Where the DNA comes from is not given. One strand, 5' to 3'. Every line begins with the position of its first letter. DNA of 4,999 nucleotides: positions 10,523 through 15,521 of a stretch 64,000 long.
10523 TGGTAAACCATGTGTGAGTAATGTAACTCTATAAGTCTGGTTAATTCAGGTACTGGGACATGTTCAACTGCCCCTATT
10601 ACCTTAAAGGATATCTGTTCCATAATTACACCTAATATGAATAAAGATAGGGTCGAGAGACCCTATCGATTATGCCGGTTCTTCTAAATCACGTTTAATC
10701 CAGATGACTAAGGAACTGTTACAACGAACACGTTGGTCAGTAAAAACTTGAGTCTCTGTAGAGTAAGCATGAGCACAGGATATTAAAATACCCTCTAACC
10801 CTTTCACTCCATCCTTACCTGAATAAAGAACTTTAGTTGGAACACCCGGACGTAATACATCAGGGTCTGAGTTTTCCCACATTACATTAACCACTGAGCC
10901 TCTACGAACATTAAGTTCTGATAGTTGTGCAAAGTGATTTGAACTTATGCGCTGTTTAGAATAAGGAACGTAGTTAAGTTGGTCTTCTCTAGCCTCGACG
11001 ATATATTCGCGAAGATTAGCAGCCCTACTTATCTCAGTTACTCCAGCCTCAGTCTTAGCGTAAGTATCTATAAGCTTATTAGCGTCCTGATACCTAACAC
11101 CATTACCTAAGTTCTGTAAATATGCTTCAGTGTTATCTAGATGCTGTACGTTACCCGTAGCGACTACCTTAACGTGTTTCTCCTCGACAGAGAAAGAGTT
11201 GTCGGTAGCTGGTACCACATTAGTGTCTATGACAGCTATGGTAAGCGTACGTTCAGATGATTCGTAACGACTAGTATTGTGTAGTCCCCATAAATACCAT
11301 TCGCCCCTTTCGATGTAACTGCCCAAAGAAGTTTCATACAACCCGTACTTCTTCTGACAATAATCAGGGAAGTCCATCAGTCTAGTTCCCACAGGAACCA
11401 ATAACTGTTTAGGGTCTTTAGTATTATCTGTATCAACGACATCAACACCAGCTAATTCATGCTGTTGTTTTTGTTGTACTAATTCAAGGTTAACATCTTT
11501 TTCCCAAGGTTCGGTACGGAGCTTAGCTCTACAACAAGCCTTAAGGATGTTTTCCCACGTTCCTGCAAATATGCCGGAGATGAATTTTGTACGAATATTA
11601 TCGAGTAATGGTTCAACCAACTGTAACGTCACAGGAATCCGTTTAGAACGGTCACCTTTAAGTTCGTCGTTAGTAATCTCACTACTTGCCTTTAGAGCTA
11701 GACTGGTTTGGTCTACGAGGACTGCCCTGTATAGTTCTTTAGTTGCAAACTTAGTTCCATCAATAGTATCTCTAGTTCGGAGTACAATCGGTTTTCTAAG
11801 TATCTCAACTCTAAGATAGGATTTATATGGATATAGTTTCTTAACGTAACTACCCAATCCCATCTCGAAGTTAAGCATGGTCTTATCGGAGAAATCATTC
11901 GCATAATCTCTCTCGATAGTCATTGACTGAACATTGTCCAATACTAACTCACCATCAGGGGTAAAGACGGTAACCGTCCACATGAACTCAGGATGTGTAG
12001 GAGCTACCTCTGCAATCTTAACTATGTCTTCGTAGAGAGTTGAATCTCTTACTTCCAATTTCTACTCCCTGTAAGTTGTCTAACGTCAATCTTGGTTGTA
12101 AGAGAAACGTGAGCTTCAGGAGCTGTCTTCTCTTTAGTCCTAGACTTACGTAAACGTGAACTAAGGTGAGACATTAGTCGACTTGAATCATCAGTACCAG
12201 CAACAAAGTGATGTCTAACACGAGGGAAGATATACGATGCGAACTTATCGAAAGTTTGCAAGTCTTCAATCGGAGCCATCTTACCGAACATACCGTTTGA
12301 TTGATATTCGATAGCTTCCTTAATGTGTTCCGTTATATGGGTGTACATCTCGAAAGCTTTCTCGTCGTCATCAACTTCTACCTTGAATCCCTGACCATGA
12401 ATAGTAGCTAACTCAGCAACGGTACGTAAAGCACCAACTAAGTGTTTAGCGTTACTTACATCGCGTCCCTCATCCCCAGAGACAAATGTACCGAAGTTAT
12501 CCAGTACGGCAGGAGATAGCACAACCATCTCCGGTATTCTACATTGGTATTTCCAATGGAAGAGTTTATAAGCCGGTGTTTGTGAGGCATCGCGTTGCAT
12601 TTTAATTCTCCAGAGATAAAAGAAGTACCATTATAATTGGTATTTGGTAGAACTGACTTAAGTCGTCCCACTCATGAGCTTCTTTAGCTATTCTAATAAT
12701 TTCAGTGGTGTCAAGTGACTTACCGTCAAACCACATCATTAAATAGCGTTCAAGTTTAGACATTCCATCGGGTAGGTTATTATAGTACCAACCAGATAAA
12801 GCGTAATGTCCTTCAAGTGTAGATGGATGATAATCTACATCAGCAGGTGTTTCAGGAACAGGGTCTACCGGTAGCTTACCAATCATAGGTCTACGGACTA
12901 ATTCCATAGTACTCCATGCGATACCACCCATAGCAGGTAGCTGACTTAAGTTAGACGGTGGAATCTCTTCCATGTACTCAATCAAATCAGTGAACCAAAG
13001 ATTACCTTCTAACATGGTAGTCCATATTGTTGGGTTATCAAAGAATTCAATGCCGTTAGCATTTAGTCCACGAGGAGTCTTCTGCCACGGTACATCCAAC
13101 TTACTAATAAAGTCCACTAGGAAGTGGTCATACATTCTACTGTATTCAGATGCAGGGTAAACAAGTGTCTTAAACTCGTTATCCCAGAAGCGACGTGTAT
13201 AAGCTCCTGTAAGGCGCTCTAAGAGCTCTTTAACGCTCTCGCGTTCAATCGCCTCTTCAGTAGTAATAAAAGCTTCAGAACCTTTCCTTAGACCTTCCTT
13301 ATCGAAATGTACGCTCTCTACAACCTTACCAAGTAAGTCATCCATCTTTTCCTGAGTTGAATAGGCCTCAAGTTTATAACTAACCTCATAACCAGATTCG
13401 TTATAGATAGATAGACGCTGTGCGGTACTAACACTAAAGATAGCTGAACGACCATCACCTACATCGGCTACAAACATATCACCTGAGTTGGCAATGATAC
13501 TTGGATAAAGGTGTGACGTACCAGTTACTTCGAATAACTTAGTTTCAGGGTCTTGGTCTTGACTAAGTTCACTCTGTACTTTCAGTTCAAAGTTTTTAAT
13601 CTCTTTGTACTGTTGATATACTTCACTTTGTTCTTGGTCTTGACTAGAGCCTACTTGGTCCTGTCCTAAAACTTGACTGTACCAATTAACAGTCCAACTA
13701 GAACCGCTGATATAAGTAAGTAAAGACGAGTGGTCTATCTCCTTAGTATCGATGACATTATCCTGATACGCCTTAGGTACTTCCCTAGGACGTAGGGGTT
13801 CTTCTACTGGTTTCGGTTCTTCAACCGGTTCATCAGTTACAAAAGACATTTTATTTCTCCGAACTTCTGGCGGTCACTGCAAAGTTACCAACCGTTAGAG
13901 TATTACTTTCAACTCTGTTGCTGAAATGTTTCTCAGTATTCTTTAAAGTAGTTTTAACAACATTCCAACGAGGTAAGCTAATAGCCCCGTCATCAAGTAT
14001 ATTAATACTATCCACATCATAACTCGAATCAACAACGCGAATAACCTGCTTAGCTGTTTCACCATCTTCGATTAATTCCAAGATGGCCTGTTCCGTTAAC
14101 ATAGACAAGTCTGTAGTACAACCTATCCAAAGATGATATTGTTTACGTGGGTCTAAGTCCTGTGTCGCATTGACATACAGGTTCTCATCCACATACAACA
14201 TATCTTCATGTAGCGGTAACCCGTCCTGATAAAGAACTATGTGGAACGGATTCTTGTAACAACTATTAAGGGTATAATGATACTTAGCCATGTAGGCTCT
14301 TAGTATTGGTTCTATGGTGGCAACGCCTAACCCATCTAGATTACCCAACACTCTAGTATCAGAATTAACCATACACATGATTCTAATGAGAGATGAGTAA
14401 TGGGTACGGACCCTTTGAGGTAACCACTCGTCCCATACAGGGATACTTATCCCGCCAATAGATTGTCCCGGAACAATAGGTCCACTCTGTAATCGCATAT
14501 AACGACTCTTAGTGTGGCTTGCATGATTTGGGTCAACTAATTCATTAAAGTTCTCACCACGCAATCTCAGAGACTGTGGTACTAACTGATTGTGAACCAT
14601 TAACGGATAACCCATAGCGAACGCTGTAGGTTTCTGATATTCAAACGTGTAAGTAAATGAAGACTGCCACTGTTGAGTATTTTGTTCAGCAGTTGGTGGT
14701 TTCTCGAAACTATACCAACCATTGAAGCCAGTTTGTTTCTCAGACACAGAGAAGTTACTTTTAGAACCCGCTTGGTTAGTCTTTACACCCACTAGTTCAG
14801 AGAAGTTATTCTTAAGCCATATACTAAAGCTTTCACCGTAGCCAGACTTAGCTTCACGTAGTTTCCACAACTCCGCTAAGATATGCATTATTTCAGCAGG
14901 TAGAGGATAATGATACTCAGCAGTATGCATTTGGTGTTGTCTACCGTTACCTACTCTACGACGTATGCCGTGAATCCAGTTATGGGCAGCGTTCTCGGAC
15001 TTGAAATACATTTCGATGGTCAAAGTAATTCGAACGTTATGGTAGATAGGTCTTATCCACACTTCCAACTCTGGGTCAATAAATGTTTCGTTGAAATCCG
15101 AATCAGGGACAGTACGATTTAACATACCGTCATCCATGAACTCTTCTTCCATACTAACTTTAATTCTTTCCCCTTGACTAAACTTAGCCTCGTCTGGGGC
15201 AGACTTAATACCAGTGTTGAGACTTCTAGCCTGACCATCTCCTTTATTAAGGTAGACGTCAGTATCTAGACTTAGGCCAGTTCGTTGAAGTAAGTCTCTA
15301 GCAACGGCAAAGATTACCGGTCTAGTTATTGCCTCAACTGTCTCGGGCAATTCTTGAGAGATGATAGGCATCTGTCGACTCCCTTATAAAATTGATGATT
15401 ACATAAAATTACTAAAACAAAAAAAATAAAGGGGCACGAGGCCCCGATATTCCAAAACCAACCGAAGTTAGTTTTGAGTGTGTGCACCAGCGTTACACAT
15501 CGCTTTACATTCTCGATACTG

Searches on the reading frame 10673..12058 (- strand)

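Call 33: search_protein_families(library=phrogs, proteins=[window:10673-12058:-], max_evalue=0.00001)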
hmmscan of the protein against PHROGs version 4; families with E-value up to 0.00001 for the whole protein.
window:10673-12058:- (462 aa): 1 family
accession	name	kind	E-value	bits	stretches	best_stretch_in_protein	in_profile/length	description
phrog_3245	-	unknown function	1.6e-94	318.2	1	1-458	1-448/452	-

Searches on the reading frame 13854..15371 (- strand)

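Call 33: search_protein_families(library=phrogs, proteins=[window:13854-15371:-], max_evalue=0.00001)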
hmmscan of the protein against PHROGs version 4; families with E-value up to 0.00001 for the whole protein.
window:13854-15371:- (506 aa): 1 family
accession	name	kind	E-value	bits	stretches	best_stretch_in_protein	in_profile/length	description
phrog_3289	-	unknown function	1.9e-98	331.2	1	1-483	1-493/526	-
